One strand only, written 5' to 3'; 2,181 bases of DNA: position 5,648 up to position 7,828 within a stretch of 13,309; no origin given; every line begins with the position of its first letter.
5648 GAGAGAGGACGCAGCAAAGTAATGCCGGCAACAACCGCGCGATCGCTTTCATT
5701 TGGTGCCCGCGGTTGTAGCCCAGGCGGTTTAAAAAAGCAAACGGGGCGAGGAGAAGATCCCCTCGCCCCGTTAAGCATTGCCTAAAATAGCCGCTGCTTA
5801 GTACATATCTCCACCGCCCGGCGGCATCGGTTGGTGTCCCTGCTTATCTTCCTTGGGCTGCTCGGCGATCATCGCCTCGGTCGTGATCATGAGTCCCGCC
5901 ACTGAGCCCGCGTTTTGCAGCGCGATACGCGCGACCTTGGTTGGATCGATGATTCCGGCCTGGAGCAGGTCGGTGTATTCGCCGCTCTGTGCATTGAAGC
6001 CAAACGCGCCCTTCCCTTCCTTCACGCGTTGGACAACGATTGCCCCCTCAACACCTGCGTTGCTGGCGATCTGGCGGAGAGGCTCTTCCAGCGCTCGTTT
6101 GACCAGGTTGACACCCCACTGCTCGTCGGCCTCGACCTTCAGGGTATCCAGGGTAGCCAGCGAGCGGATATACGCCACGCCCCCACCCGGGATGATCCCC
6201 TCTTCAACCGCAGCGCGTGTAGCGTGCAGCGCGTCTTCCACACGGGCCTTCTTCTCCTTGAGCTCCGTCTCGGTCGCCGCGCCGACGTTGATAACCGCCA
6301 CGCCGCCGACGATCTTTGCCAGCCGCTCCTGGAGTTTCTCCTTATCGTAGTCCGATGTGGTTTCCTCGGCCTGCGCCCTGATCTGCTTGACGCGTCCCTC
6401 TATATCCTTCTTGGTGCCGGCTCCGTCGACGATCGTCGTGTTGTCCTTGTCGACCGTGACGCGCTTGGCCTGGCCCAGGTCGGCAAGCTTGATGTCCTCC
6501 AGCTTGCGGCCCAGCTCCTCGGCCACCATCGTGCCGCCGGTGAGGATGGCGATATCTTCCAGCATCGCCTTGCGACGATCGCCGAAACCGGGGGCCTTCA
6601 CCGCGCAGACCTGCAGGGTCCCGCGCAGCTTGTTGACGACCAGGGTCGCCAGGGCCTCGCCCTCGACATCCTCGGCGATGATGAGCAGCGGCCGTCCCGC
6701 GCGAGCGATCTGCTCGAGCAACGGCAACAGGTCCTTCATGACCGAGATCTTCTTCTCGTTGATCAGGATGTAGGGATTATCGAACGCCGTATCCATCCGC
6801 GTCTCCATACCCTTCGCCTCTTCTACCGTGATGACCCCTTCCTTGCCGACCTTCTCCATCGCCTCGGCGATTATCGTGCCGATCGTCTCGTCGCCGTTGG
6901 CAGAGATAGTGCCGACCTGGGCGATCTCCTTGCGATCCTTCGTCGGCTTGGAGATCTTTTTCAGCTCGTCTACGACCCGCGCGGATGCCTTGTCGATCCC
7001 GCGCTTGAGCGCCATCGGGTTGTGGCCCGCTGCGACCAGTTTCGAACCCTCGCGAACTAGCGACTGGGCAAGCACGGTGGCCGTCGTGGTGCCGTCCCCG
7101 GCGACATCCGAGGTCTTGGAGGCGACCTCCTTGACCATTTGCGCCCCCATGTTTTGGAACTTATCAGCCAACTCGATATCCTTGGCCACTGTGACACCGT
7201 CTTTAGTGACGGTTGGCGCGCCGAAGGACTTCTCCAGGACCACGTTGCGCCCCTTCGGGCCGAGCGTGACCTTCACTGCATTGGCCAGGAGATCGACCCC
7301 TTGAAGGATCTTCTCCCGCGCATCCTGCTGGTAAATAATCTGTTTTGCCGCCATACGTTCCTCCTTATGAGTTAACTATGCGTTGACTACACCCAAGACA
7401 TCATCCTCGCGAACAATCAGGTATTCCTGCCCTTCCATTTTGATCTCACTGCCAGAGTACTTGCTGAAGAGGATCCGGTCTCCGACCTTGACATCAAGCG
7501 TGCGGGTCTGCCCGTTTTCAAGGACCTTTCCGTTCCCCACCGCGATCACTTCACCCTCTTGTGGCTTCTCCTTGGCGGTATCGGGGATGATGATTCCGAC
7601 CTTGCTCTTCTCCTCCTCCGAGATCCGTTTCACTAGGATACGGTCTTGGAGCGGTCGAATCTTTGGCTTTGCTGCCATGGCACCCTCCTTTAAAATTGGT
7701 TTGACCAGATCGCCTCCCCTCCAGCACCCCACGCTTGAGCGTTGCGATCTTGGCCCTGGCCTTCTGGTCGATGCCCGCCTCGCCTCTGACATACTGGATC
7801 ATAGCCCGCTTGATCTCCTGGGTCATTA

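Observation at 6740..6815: GroEL lacks about 24 conserved residues at the apical-domain hinge, including the canonical substrate-binding tyrosines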

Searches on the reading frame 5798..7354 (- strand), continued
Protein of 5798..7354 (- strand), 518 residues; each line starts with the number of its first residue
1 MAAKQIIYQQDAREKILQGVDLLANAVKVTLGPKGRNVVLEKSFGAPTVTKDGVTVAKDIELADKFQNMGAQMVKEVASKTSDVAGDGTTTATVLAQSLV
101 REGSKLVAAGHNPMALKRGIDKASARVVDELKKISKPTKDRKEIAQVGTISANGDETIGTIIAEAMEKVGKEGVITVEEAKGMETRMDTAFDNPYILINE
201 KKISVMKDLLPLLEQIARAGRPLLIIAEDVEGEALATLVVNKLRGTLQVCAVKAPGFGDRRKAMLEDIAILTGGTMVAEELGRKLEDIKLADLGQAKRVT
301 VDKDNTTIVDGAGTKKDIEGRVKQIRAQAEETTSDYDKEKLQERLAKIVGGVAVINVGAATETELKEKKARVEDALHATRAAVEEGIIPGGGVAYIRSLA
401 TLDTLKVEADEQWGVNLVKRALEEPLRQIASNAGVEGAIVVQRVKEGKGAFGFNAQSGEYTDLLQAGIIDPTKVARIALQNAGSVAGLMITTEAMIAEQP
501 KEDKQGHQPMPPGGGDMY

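Call 12: find_encoding_contigs(protein=P0003, flank=10000, max_places=3)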
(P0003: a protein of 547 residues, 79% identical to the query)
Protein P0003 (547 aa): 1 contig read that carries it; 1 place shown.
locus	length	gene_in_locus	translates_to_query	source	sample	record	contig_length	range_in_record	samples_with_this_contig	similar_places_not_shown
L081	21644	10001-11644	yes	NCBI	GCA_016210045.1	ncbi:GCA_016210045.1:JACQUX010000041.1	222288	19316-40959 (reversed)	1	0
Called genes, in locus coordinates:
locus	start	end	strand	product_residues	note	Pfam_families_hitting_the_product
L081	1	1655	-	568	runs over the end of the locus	PF00343:Phosphorylase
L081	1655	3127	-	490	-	PF08323:Glyco_transf_5, PF00534:Glycos_transf_1, PF13692:Glyco_trans_1_4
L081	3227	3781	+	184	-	PF00571:CBS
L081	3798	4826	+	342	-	PF00483:NTP_transferase, PF12804:NTP_transf_3 (weak)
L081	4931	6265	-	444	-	PF00092:VWA, PF13768:VWA_3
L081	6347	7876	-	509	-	-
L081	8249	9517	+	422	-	-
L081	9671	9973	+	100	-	PF00166:Cpn10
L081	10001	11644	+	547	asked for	PF00118:Cpn60_TCP1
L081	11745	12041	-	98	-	PF01371:Trp_repressor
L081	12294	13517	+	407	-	PF01209:Ubie_methyltran, PF13489:Methyltransf_23, PF08241:Methyltransf_11, PF08242:Methyltransf_12, PF13649:Methyltransf_25, PF13847:Methyltransf_31 (weak)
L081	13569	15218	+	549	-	PF13609:Porin_4 (faint)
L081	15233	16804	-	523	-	PF00089:Trypsin, PF13365:Trypsin_2, PF00595:PDZ, PF13180:PDZ_2, PF14685:PDZ_Tricorn (faint), PF17820:PDZ_6, PF00595:PDZ, PF17820:PDZ_6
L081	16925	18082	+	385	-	PF07690:MFS_1, PF12832:MFS_1_like (weak), PF00083:Sugar_tr, PF07690:MFS_1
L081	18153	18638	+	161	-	PF04461:YajQ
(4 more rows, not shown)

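Call 13: find_encoding_contigs(protein=P0006, flank=10000, max_places=3)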
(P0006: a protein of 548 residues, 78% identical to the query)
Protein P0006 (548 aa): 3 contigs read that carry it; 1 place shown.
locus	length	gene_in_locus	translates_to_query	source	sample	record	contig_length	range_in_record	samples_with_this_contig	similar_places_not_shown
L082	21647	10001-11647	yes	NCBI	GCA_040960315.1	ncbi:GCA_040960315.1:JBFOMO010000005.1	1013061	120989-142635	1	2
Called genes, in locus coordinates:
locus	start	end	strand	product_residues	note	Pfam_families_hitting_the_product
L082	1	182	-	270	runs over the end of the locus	PF00561:Abhydrolase_1, PF00975:Thioesterase (weak), PF12146:Hydrolase_4, PF12695:Abhydrolase_5 (weak), PF12697:Abhydrolase_6, PF00326:Peptidase_S9 (faint)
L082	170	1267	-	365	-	-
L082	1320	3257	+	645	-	-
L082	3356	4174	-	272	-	PF00793:DAHP_synth_1, PF03102:NeuB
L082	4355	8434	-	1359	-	PF13646:HEAT_2 (faint), PF13098:Thioredoxin_2 (weak)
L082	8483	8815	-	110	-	PF05016:ParE_toxin (weak)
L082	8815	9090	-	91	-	PF02604:PhdYeFM_antitox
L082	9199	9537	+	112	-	-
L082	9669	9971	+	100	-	PF00166:Cpn10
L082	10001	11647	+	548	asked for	PF00118:Cpn60_TCP1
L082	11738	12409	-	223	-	-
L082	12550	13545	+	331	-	-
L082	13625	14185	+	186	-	PF13191:AAA_16 (weak), PF13671:AAA_33, PF13238:AAA_18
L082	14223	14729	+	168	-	PF12728:HTH_17, PF01909:NTP_transf_2, PF18765:Polbeta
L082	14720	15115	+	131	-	PF05168:HEPN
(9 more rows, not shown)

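Call 28: list_cluster_members(proteins=[P0001])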
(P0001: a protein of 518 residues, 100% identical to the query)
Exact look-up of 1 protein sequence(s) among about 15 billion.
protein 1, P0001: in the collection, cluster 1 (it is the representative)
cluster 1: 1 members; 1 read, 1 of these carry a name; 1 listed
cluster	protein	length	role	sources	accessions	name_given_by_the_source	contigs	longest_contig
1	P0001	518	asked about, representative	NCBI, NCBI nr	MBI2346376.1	MAG: molecular chaperone GroEL [Deltaproteobacteria bacterium] | molecular chaperone GroEL [Deltaproteobacteria bacterium]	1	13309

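Call 42: list_cluster_members(proteins=[P0003, P0011, P0017, P0024, P0244, L005:6001-7584:+])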
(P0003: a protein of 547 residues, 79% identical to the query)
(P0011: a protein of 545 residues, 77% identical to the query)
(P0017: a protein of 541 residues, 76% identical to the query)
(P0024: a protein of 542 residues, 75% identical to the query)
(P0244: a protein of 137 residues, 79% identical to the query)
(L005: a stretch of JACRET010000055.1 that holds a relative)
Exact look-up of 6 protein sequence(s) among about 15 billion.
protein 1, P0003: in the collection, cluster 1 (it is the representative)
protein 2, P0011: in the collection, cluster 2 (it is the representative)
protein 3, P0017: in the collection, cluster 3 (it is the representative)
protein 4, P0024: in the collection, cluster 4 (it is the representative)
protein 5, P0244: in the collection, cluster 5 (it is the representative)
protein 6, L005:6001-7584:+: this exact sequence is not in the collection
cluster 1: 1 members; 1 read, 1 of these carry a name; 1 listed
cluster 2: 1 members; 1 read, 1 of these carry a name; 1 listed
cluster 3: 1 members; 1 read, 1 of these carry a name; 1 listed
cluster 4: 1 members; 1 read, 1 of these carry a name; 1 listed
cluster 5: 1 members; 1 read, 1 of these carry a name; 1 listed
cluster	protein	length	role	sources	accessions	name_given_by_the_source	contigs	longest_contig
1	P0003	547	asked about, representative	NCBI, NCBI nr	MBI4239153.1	MAG: chaperonin GroEL [Deltaproteobacteria bacterium] | chaperonin GroEL [Deltaproteobacteria bacterium]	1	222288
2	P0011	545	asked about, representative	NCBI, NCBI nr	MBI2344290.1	MAG: chaperonin GroEL [Deltaproteobacteria bacterium] | chaperonin GroEL [Deltaproteobacteria bacterium]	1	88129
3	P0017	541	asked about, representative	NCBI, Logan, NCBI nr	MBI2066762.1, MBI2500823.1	MAG: chaperonin GroEL [Deltaproteobacteria bacterium] | chaperonin GroEL [Deltaproteobacteria bacterium]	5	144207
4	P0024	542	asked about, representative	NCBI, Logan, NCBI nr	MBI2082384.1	MAG: chaperonin GroEL [Deltaproteobacteria bacterium] | chaperonin GroEL [Deltaproteobacteria bacterium]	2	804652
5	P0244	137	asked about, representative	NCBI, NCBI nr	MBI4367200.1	MAG: peptide chain release factor-like protein [Deltaproteobacteria bacterium] | peptide chain release factor-like protein [Deltaproteobacteria bacterium]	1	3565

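Call 43: find_encoding_contigs(protein=P0011, flank=10000, max_places=3)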
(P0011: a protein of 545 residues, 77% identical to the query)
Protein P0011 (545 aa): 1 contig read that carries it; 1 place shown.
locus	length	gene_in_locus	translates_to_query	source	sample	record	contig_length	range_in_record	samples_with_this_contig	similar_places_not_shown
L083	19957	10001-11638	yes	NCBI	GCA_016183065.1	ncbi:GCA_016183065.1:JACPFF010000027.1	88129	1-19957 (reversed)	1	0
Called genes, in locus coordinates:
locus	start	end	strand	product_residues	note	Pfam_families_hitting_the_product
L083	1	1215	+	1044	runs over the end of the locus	PF02927:CelD_N (weak), PF00759:Glyco_hydro_9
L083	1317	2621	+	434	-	-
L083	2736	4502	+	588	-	PF01546:Peptidase_M20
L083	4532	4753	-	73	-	-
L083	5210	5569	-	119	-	PF03840:SecG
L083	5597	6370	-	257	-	PF00121:TIM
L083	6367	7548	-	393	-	PF00162:PGK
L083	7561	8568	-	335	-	PF00044:Gp_dh_N, PF02800:Gp_dh_C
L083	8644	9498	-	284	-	PF00793:DAHP_synth_1, PF03102:NeuB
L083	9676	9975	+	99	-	PF00166:Cpn10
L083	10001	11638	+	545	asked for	PF00118:Cpn60_TCP1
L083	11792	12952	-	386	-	PF13173:AAA_14, PF13635:DUF4143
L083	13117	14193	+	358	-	-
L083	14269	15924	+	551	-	-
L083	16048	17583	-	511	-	PF00089:Trypsin, PF13365:Trypsin_2, PF17816:PDZ_4 (faint), PF00595:PDZ, PF13180:PDZ_2, PF14685:PDZ_Tricorn (faint), PF17820:PDZ_6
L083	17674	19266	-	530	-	PF01019:G_glu_transpept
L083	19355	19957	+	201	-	?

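Call 57: predict_structure(alignment_id=A4)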
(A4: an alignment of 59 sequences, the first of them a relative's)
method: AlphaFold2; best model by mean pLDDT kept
length: 518 residues; sequences in the alignment: 59
mean_pLDDT: 73.5   pTM: 0.55
mean pLDDT of the five models: 73.5, 72.8, 72.2, 70.1, 66.8
residues with pLDDT >= 90: 58; 70-90: 297; 50-70: 98; < 50: 65
segments of 3 or more residues with pLDDT < 50: 37-50, 171-187, 356-367, 501-518
pLDDT, mean of each block of 10 residues (from residue 1): 65 79 78 56 34 61 75 73 60 87 86 90 92 83 71 66 62 40 44 87 81 84 83 63 64 76 85 84 80 85 68 83 84 78 74 44 48 66 82 89 90 92 90 86 89 87 85 87 86 66 38 33
secondary structure, 60 per line:
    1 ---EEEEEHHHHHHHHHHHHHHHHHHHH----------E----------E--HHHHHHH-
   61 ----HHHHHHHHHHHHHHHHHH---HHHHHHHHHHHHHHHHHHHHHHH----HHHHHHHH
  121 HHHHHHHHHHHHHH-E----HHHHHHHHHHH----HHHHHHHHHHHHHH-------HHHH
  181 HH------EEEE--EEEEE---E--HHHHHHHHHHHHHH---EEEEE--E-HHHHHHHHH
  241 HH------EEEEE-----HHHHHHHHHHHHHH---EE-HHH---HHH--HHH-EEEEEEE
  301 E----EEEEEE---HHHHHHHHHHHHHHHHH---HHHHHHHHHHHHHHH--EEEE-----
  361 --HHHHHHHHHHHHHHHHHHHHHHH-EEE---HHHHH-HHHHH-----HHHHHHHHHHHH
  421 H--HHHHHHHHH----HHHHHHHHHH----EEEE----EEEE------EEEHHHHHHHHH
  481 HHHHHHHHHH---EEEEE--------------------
elements in order: E4-8 H9-28 H53-59 H65-82 H86-108 H113-134 H141-151 H156-169 H177-182 E189-192 E195-199 H206-219 E223-227 H232-242 E249-253 H259-272 E294-301 E306-311 H315-331 H335-349 E352-355 H363-385 E387-389 H393-397 H399-403 H409-421 H424-432 H437-446 E451-454 E459-462 E469-471 H472-490 E494-498

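Call 61: fold_search(model_id=the predicted structure, library=pdb)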
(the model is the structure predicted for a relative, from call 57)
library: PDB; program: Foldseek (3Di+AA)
matches with E <= 10: 816; with E <= 0.001: 565
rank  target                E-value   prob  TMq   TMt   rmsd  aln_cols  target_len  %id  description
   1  4ki8_A                4.9e-52  1.00  0.58  0.58  11.2       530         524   60  Crystal structure of a GroEL-ADP complex in the relaxed allosteric state (released 2013-07-17)
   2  5opw_A                1.6e-50  1.00  0.56  0.55  12.6       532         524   59  Crystal structure of the GroEL mutant A109C (released 2018-01-10)
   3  8wuc_A                2.6e-50  1.00  0.57  0.56  17.6       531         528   64  Cryo-EM structure of H. thermoluteolus GroEL-GroES2 football complex (released 2024-03-27)
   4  8wu4_A                4.5e-50  1.00  0.56  0.55  12.8       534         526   63  Cryo-EM structure of native H. thermoluteolus TH-1 GroEL (released 2024-03-27)
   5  1mnf_A                7.2e-50  1.00  0.56  0.55  12.8       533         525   60  Domain motions in GroEL upon binding of an oligopeptide (released 2003-10-07)
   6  9rwr_A                1.5e-49  1.00  0.55  0.55  12.8       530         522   67  Ancestral Fibrobacteres-Chlorobi-Bacteroidetes Group Chaperonin (AFCB) Double-Ring in Open Conformation (released 2025-12-10)
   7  6kfv_A                1.8e-49  1.00  0.56  0.55  12.8       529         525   62  GroEL from Xanthomonas oryzae pv. oryzae (released 2020-07-08)
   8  1sx3_A                2.1e-49  1.00  0.55  0.54  12.9       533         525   59  GroEL14-(ATPgammaS)14 (released 2005-03-01)
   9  1kp8_A                2.6e-49  1.00  0.55  0.54  13.0       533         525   60  Structural Basis for GroEL-assisted Protein Folding from the Crystal Structure of (GroEL-KMgATP)14 at 2.0 A Resolution (released 2003-03-25)
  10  4wsc_A                3.7e-49  1.00  0.55  0.55  12.8       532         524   59  Crystal structure of a GroELK105A mutant (released 2015-11-11)
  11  6kfv_K                7.2e-49  1.00  0.56  0.56  13.2       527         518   60  GroEL from Xanthomonas oryzae pv. oryzae (released 2020-07-08)
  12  5opx_A                7.5e-49  1.00  0.57  0.57  16.7       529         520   60  Crystal structure of the GroEL mutant A109C in complex with GroES and ADP BeF2 (released 2018-01-10)
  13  2yey_A                8.6e-49  1.00  0.56  0.55  13.0       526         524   61  Crystal structure of the allosteric-defective chaperonin GroEL E434K mutant (released 2011-05-18)
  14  1oel_A                9.5e-49  1.00  0.56  0.55  13.1       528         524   60  CONFORMATIONAL VARIABILITY IN THE REFINED STRUCTURE OF THE CHAPERONIN GROEL AT 2.8 ANGSTROM RESOLUTION (released 1996-04-03)
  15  2eu1_A                1.0e-48  1.00  0.56  0.55  12.8       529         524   60  Crystal structure of the chaperonin GroEL-E461K (released 2006-08-29)
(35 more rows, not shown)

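Call 70: predict_structure(alignment_id=A5)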
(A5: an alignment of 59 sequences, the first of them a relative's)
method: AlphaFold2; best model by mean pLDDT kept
length: 547 residues; sequences in the alignment: 59
mean_pLDDT: 70.1   pTM: 0.52
mean pLDDT of the five models: 70.1, 69.7, 69.3, 68.0, 67.9
residues with pLDDT >= 90: 51; 70-90: 290; 50-70: 103; < 50: 103
segments of 3 or more residues with pLDDT < 50: 1-7, 29-51, 83-86, 169-190, 375-394, 522-547
pLDDT, mean of each block of 10 residues (from residue 1): 40 77 65 36 32 54 73 76 58 86 84 88 92 79 66 58 54 31 36 59 60 83 87 86 89 83 79 82 84 89 77 89 75 79 80 79 72 46 37 51 65 84 86 89 91 77 88 85 82 77 87 76 41 36 31
secondary structure, 60 per line:
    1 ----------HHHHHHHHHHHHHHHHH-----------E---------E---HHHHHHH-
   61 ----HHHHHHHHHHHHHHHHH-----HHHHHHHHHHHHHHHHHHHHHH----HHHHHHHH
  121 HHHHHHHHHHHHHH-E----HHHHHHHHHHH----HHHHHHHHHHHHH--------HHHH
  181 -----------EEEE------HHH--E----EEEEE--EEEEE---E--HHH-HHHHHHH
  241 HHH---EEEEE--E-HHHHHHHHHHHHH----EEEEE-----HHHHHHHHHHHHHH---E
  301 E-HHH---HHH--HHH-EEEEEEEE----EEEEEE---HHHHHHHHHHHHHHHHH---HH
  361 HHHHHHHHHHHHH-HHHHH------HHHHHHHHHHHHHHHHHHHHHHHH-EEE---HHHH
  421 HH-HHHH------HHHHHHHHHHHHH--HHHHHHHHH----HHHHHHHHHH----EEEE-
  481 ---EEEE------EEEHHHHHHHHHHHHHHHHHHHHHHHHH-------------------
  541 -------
elements in order: H11-27 H53-59 H65-81 H87-108 H113-134 H141-151 H156-168 H177-180 E192-195 E212-216 E219-223 H234-243 E247-251 H256-268 E273-277 H283-296 E318-325 E330-335 H339-355 H359-373 H375-379 H386-409 E411-413 H417-422 H424-427 H434-446 H449-457 H462-471 E476-479 E484-487 E494-496 H497-521
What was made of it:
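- On GroEL / Cpn60 (group I chaperonin): The AlphaFold monomer model is uninformative. pLDDT is below 50 at the hinge both in the window protein and in the full-length control P0003 (calls 57, 70).
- AlphaFold gave no confident rescue of the hinge, although the full-length control was equally poor (calls 57, 70).
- Tried and rejected: The full-length control P0003, modelled with the same alignment, is just as poor at 169-190 and 375-394 (call 70).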

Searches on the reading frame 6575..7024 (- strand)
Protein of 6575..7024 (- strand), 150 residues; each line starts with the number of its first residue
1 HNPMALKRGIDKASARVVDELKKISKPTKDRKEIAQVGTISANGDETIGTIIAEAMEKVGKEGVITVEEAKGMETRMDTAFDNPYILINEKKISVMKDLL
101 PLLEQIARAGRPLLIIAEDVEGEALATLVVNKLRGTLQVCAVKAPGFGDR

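Call 32: find_homologous_proteins(query=window:6575-7024:-, max_evalue=1e-10)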
Query seq(150 aa) (150 aa): 7853 proteins with E <= 1e-10 among 8000 candidates; the best 120 are listed.
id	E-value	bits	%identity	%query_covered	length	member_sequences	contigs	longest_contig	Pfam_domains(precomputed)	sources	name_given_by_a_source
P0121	4.1e-69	249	75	100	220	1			PF00118.30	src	-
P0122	4.9e-69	248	74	100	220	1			PF00118.30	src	-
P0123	1.1e-65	238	72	100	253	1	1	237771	PF00118.30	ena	-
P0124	2.6e-65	236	71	100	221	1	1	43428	PF00118.30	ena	-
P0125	1.5e-64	234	69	100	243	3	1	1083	PF00118.30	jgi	jgi:chaperonin GroEL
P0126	1.5e-63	231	70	100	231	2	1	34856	PF00118.30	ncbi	ncbi:chaperonin GroEL, partial [Stigmatella aurantiaca DW4/3-1]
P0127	1.5e-63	231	75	100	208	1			PF00118.30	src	-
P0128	4.4e-63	229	71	99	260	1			PF00118.30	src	-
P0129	5.2e-63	229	68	100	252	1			PF00118.30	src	-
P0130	6.4e-63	229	68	100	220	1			PF00118.30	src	-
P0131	7.7e-63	228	69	100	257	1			PF00118.30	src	-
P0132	8.1e-63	228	69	100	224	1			PF00118.30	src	-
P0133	8.2e-63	228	70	100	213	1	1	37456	PF00118.30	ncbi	-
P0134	8.9e-63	228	69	100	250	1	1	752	PF00118.30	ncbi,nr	ncbi:MAG: chaperonin GroEL, partial [Planctomycetes bacterium]|nr:chaperonin GroEL [Planctomycetota 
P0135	3.0e-62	227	71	100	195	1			PF00118.30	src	-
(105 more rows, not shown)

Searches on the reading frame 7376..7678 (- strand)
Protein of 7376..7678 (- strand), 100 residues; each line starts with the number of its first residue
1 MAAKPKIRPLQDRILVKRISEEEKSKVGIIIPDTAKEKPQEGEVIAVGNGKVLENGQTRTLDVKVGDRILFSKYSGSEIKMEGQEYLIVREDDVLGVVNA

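Call 64: list_cluster_members(proteins=[window:7376-7678:-, window:4047-5699:-, window:10166-11359:+, window:12016-12306:+, window:11562-12011:+, window:8267-9088:+, window:3639-4031:+, window:1152-1430:-, window:11356-11565:+, window:1917-3308:+])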
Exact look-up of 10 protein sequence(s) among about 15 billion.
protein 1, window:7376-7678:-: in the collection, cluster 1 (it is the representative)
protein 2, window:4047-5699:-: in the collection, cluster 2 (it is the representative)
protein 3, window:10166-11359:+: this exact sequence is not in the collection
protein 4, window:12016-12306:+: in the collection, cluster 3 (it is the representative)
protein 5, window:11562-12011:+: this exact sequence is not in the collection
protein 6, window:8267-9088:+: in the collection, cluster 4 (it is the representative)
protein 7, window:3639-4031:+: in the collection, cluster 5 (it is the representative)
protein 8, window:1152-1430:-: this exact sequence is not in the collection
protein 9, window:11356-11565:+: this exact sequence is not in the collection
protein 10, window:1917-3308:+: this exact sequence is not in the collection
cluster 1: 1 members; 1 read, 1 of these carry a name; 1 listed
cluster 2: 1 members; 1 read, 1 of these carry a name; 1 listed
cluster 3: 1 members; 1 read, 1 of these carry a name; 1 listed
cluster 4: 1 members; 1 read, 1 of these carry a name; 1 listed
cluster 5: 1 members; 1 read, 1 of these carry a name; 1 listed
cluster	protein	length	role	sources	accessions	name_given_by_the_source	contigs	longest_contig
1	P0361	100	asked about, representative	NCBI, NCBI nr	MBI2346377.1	MAG: co-chaperone GroES [Deltaproteobacteria bacterium] | co-chaperone GroES [Deltaproteobacteria bacterium]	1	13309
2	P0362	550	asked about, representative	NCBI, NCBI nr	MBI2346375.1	MAG: hypothetical protein HYV03_05745 [Deltaproteobacteria bacterium] | hypothetical protein [Deltaproteobacteria bacterium]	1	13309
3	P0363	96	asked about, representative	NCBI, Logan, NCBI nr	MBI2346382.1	MAG: preprotein translocase subunit SecG [Deltaproteobacteria bacterium] | preprotein translocase subunit SecG [Deltaproteobacteria bacterium]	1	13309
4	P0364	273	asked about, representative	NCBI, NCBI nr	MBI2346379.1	MAG: 3-deoxy-7-phosphoheptulonate synthase [Deltaproteobacteria bacterium] | 3-deoxy-7-phosphoheptulonate synthase [Deltaproteobacteria bacterium]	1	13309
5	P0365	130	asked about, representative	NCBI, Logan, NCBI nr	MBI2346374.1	MAG: PIN domain-containing protein [Deltaproteobacteria bacterium] | PIN domain-containing protein [Deltaproteobacteria bacterium]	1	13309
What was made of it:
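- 7376..7678 (-): groES, 100 aa, intact (MBI2346377.1). Accession from call 64.
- NCBI accession numbers on the contig leave no number for tpiA or for one DUF507 gene, which suggests the annotation pipeline treated them as non-functional (call 64).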
